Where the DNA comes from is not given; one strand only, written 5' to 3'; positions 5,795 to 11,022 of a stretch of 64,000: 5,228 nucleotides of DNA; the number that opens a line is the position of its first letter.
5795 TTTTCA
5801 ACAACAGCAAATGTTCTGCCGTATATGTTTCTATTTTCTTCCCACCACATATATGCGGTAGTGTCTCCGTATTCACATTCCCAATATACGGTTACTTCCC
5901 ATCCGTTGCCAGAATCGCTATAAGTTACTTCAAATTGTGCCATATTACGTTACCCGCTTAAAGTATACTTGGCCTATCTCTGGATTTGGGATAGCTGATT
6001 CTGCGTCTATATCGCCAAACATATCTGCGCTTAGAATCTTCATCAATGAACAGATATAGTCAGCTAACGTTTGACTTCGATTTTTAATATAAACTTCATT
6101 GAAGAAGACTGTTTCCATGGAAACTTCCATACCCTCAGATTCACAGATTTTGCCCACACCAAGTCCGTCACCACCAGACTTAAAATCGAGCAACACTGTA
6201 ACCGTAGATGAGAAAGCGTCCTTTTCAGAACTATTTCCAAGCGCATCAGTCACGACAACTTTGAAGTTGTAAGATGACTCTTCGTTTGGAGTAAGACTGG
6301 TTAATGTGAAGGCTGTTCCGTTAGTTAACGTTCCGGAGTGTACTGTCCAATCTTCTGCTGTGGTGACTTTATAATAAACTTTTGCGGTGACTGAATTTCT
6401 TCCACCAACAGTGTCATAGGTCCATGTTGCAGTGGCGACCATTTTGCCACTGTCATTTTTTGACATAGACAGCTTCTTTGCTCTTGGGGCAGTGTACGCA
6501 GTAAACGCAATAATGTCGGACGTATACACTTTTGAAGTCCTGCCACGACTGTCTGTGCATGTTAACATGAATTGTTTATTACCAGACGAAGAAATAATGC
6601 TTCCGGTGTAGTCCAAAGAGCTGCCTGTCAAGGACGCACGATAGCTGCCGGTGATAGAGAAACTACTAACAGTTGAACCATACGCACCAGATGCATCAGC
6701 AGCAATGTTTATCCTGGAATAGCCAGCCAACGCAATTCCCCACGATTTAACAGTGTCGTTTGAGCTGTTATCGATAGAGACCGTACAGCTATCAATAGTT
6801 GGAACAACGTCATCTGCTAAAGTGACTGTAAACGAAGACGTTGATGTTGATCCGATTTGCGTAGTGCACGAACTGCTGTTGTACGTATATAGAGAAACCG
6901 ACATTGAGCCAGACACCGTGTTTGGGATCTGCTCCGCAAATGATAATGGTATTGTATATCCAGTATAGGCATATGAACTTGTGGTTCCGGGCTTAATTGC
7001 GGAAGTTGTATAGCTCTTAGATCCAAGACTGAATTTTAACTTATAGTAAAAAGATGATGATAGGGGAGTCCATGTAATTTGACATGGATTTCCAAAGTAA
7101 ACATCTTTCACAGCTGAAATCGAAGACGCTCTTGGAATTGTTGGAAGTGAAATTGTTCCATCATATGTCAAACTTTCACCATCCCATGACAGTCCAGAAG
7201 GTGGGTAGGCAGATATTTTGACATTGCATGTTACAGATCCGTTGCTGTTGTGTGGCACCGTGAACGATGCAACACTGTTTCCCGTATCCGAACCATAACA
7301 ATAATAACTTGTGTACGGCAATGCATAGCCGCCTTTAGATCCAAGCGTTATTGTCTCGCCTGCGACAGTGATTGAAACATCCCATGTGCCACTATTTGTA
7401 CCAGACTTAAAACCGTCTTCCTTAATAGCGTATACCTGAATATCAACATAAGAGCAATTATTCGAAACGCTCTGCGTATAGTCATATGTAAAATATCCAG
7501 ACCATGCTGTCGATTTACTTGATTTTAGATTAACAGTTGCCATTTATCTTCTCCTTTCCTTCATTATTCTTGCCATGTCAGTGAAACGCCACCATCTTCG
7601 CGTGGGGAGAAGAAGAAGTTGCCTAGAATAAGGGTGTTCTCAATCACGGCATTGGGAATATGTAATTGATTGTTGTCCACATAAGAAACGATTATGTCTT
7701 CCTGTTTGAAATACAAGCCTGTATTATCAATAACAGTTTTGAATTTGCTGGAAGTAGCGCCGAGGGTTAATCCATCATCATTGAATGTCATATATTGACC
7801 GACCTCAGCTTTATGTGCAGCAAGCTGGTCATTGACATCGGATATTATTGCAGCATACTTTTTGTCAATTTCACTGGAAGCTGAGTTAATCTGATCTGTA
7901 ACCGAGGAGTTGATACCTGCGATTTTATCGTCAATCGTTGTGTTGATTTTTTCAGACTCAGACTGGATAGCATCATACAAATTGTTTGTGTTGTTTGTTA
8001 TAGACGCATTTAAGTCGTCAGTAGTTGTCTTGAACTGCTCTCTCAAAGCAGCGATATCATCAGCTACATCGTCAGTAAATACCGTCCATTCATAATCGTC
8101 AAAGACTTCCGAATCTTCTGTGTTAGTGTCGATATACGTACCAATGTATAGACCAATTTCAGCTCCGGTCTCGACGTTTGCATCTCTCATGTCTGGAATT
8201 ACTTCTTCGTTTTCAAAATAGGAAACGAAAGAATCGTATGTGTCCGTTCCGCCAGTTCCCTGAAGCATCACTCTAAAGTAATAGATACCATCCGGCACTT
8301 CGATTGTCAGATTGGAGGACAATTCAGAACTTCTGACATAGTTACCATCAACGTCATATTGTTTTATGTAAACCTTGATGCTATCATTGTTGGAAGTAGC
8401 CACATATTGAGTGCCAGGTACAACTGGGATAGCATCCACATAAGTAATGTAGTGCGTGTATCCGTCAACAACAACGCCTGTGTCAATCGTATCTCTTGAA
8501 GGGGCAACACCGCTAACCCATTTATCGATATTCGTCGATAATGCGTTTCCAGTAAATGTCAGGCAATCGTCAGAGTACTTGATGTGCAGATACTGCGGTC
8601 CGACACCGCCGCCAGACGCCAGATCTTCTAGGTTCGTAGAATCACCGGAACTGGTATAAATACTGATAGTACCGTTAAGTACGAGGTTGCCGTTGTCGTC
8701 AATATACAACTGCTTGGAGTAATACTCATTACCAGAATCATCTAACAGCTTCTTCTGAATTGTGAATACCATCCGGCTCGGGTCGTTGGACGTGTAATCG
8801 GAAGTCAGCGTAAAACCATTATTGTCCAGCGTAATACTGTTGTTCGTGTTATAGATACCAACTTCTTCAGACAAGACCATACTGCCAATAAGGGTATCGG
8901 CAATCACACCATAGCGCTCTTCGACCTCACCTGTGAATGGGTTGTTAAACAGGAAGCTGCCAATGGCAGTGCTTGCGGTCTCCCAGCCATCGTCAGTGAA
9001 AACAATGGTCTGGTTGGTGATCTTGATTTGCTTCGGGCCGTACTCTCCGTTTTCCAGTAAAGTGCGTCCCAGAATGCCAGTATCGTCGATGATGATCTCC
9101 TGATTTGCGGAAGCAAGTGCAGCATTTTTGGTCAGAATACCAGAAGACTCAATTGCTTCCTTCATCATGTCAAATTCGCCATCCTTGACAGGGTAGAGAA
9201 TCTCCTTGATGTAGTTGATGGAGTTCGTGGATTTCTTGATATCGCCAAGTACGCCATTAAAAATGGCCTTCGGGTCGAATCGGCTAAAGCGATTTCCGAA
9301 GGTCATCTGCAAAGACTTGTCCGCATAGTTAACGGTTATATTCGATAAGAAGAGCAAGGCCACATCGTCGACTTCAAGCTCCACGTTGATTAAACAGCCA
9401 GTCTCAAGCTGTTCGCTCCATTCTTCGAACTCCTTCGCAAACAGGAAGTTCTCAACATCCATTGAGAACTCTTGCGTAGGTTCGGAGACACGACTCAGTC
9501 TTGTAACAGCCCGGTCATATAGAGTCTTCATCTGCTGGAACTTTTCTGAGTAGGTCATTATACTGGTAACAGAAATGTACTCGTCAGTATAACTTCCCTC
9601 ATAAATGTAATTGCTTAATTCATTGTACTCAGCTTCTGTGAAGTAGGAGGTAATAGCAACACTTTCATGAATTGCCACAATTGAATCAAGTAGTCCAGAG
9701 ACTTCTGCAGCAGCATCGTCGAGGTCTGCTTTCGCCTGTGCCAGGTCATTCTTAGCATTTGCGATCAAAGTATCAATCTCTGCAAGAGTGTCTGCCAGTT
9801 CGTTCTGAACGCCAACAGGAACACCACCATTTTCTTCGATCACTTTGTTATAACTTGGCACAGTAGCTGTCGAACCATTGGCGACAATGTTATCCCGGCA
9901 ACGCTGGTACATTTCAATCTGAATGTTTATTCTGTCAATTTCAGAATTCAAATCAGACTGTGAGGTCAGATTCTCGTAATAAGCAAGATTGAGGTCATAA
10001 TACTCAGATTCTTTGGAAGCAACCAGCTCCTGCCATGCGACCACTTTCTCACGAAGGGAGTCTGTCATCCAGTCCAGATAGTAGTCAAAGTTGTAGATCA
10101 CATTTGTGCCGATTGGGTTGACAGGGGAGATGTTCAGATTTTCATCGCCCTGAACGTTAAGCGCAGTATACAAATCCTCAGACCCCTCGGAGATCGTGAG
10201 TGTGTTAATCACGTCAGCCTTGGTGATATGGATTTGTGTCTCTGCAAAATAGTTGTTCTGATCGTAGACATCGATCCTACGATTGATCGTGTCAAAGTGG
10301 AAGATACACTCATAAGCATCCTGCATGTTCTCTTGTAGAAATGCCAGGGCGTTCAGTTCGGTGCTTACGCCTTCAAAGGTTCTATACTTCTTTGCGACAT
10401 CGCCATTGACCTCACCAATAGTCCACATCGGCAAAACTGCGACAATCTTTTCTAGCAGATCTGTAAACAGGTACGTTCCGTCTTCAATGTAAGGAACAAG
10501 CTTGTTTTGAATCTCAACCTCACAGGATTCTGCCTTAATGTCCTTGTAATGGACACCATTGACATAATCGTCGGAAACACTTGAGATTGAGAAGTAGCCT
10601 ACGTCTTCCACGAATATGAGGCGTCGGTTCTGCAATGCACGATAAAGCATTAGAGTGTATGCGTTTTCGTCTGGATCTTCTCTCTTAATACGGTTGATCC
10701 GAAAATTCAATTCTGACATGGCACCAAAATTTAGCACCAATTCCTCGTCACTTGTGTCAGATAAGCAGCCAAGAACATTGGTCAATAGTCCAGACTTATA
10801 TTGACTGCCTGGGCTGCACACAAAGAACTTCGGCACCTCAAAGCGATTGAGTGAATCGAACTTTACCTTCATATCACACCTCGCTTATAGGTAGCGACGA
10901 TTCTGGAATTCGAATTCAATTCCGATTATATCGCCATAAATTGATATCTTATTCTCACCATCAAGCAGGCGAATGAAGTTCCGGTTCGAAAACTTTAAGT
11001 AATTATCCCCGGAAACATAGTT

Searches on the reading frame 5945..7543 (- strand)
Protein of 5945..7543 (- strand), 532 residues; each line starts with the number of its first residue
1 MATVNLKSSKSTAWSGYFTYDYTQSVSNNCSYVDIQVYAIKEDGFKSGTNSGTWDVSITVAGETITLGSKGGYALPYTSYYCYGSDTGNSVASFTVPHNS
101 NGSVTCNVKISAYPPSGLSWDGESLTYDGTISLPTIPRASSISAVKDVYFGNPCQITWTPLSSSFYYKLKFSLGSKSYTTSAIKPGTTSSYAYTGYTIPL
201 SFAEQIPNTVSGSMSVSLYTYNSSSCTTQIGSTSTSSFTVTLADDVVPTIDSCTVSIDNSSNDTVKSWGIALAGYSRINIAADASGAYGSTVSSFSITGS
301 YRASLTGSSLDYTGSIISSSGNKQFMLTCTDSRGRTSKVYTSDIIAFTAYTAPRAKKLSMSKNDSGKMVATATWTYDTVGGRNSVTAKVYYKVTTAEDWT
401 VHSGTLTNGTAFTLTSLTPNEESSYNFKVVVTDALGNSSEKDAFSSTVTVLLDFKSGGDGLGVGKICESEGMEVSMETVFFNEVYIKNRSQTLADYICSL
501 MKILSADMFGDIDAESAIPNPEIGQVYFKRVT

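Call 41: search_protein_families(library=phrogs, proteins=[window:5945-7543:-], max_evalue=0.00001)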
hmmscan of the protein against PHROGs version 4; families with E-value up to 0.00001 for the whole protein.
window:5945-7543:- (532 aa): 1 family
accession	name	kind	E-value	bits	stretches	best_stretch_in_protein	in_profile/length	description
phrog_372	-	tail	2.3e-55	189.6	1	9-489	8-485/743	tail protein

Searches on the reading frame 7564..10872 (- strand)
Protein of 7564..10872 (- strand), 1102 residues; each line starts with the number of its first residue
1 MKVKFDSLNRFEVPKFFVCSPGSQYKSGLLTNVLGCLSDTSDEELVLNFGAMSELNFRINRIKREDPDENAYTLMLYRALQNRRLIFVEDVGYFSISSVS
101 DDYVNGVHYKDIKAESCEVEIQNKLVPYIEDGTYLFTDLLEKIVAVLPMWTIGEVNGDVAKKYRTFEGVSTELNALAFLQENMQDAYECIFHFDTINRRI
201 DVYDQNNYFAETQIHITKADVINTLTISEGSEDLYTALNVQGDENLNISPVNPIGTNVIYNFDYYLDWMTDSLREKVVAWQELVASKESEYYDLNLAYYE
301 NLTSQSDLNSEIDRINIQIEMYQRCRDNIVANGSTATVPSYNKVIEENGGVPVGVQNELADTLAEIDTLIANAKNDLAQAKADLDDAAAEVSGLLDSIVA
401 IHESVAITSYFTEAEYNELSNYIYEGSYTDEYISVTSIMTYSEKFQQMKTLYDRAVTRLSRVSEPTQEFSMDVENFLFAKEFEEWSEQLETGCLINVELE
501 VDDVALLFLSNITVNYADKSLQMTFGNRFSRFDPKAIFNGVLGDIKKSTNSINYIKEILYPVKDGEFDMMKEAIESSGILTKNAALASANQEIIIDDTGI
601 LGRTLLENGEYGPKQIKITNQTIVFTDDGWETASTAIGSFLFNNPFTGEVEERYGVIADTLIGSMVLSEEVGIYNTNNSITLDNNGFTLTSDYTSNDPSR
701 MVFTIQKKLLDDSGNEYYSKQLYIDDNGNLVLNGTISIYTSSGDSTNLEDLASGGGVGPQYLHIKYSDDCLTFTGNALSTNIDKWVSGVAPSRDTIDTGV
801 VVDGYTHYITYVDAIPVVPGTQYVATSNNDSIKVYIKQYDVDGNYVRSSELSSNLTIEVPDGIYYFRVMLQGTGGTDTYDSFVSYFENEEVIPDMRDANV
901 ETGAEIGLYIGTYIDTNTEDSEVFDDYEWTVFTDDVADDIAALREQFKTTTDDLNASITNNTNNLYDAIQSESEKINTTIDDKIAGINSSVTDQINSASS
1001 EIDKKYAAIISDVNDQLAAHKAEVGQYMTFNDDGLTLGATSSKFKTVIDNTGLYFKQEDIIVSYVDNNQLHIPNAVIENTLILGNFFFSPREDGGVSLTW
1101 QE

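Call 41: search_protein_families(library=phrogs, proteins=[window:7564-10872:-], max_evalue=0.00001)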
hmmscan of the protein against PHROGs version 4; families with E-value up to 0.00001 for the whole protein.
window:7564-10872:- (1102 aa): 4 families
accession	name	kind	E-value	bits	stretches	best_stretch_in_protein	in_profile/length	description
phrog_6211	-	tail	2.1e-58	199.1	1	33-688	29-652/1168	minor tail protein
phrog_18110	-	unknown function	4.9e-14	52.8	1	967-1096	392-526/567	-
phrog_1885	-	tail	1.2e-09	37.7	1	973-1099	906-1030/1033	minor tail protein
phrog_8704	-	tail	3.9e-08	32.1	1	92-692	98-653/1719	tail protein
